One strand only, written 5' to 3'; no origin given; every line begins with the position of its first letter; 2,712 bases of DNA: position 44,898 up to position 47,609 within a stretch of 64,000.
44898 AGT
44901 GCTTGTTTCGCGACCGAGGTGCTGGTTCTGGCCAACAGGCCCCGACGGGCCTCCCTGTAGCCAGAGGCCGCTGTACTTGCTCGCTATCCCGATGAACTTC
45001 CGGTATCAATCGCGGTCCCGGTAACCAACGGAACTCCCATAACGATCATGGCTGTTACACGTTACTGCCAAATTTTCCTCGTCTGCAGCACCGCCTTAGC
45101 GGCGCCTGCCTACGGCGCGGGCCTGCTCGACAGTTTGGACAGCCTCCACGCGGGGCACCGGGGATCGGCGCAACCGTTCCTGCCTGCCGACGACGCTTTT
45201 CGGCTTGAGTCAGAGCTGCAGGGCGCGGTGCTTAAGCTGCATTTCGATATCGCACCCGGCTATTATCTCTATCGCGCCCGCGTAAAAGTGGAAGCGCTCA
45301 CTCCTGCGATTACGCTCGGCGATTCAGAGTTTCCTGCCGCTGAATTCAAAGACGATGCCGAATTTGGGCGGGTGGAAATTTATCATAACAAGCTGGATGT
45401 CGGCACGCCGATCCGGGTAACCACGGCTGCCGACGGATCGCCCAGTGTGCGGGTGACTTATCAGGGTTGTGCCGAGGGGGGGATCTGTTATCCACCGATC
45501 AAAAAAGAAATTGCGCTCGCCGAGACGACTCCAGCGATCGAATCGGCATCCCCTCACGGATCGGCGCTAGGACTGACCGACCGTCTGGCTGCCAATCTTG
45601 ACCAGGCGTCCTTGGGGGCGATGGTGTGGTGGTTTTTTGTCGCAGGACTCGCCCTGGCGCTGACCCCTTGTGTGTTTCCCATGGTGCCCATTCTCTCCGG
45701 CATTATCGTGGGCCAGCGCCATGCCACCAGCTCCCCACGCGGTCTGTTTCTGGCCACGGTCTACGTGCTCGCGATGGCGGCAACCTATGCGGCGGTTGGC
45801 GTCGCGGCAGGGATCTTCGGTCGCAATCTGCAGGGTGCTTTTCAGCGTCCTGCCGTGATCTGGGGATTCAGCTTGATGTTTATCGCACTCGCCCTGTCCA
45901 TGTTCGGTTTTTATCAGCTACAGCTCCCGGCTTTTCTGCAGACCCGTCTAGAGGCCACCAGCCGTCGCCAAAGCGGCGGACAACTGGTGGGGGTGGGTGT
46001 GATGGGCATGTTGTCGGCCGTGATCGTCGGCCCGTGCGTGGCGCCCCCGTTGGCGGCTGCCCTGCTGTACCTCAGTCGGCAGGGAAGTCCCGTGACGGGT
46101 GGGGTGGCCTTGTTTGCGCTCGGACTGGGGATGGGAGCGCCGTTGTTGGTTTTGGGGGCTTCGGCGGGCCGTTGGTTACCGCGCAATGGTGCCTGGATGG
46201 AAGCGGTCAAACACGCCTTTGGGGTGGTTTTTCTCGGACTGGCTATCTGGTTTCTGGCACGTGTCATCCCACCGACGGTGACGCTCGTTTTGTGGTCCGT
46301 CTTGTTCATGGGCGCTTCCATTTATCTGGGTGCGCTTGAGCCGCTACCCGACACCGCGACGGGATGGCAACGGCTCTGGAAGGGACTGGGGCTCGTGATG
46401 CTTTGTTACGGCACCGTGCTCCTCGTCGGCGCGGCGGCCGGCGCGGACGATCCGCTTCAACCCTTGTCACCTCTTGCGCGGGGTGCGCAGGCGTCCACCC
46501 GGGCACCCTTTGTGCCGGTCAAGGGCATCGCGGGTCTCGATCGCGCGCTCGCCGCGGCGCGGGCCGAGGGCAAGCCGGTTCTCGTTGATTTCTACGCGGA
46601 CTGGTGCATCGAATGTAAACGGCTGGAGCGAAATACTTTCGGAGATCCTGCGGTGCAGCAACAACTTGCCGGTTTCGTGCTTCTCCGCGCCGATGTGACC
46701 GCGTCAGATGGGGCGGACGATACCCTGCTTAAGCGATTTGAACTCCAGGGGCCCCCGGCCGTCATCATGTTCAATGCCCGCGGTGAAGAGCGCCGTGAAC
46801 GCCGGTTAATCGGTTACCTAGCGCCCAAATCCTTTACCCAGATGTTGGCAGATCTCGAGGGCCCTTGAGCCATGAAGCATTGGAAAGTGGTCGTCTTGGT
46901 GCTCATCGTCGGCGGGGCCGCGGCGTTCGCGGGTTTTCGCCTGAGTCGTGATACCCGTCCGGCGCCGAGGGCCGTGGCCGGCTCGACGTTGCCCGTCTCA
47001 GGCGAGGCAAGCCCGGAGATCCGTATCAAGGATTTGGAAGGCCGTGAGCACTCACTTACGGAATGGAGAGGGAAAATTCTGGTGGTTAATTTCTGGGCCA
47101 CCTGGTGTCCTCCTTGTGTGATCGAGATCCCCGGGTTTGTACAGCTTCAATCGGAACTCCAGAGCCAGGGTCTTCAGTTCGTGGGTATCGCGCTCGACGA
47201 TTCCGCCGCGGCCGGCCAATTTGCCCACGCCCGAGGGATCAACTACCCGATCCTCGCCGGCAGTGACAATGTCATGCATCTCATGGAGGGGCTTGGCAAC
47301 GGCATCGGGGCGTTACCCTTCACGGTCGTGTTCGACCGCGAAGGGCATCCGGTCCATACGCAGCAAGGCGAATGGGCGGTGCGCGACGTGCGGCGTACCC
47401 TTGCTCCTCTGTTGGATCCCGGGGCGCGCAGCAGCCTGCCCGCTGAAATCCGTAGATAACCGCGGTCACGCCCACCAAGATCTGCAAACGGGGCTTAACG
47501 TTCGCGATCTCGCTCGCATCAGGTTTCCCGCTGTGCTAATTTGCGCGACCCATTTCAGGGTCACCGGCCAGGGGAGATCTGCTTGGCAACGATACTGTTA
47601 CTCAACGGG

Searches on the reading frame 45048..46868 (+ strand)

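Call 18: search_protein_families(library=ncbifam, proteins=[window:45048-46868:+], max_evalue=0.00001)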
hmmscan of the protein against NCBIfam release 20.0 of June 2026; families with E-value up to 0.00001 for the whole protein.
window:45048-46868:+ (606 aa): 3 families
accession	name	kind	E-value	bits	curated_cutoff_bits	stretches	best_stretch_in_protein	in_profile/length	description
NF001419.0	PRK00293.1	subfamily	3.1e-181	603.8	330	1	9-603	9-572/574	protein-disulfide reductase DsbD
NF045694.1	seleno_TsoB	exception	1.3e-67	228.2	805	1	189-602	181-570/572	rhodanese/DsbD fusion-like selenoprotein TsoB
TIGR01068.1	thioredoxin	equivalog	6.3e-06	26.3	96.8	0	507-600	13-97/101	thioredoxin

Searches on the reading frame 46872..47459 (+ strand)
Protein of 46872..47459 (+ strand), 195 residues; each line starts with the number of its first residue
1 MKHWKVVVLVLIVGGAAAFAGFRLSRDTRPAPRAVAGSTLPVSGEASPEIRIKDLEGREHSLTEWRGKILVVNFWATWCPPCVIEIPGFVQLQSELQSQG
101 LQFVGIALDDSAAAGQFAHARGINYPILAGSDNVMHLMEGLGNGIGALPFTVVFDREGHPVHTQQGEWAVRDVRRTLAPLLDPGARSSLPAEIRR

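Call 18: search_protein_families(library=ncbifam, proteins=[window:46872-47459:+], max_evalue=0.00001)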
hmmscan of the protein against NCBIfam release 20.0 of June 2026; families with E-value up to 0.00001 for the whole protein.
window:46872-47459:+ (195 aa): 9 families
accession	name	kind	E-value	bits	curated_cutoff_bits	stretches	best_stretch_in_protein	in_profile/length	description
NF002854.0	PRK03147.1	subfamily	5e-21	75.4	170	1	43-177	38-169/176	thiol-disulfide oxidoreductase ResA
NF047696.1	ThlDiSintTplARhiz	equivalog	3.8e-18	66.1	230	1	44-172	74-207/219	thiol:disulfide interchange protein TlpA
NF041054.1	WAxxUGC_long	equivalog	4e-15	56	300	1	32-165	71-199/354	ResA-like WAxxUGC motif-containing protein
TIGR00385.1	dsbE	subfamily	1.6e-12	47.4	123.15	1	10-182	5-172/173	DsbE family thiol:disulfide interchange protein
NF041202.1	StoA_CxxC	exception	2.9e-11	43.5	210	1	47-159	33-143/163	endospore biogenesis thiol-disulfide oxidoreductase StoA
NF011941.0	PRK15412.1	equivalog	1.4e-09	37.7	359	1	8-182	7-177/185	thiol:disulfide interchange protein DsbE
TIGR01068.1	thioredoxin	equivalog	4.8e-08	33.1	96.8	1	68-138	15-84/101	thioredoxin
NF053650.1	PerredPrxQDein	equivalog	5.2e-08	33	260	1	48-133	2-87/148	thioredoxin-dependent peroxiredoxin PrxQ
NF006960.0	PRK09437.1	equivalog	9e-08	32.2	140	1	43-133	6-97/156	thioredoxin-dependent thiol peroxidase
